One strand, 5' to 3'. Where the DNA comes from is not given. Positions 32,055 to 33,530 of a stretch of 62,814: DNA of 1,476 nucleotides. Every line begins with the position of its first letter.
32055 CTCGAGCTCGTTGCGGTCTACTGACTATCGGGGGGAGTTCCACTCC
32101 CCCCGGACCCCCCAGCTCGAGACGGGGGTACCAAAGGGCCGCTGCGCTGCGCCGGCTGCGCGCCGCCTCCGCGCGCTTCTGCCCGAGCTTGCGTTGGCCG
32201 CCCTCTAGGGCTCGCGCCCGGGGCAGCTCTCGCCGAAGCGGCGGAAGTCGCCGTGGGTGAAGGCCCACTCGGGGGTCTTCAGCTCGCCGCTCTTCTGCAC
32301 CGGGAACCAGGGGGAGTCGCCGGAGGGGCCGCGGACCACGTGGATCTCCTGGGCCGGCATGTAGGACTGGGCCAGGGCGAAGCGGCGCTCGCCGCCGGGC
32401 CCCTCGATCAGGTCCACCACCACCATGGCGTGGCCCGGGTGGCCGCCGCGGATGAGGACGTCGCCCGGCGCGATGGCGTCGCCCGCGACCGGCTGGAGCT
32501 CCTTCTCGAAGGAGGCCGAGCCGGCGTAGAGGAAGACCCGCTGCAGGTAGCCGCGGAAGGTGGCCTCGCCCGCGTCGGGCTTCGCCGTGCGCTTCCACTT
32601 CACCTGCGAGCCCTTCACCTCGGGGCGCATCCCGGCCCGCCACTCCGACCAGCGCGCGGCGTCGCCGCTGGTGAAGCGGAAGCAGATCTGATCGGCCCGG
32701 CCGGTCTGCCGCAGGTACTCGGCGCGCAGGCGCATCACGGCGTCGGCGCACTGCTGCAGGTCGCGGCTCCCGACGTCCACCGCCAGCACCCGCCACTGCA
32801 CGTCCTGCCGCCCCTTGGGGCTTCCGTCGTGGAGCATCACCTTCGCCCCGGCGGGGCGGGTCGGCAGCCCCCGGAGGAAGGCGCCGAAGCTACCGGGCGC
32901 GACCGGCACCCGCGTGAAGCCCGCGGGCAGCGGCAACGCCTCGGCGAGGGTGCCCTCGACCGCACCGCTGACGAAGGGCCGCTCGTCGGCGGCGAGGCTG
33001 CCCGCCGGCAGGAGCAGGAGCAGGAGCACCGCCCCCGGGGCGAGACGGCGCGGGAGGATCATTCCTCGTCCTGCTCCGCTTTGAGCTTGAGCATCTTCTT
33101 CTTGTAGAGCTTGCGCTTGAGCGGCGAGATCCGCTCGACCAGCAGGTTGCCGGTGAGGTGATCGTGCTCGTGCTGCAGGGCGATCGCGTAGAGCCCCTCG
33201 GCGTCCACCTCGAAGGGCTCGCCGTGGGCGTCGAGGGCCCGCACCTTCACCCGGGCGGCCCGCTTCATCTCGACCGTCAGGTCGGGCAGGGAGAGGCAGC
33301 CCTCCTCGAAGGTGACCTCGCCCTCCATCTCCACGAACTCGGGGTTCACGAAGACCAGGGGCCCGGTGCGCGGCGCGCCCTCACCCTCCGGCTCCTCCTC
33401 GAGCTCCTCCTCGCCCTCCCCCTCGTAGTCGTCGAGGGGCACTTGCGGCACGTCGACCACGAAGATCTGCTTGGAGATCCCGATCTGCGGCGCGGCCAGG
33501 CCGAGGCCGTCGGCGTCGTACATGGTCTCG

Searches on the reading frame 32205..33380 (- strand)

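Call 42: search_protein_families(library=pfam, proteins=[window:32205-33380:-], max_evalue=0.00001)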
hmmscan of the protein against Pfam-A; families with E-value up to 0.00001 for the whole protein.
window:32205-33380:- (391 aa): 1 family
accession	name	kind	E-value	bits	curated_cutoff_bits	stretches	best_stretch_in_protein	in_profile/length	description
PF16138.10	DUF4846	-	2.4e-81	273.2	37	1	146-381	2-239/239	Domain of unknown function (4846)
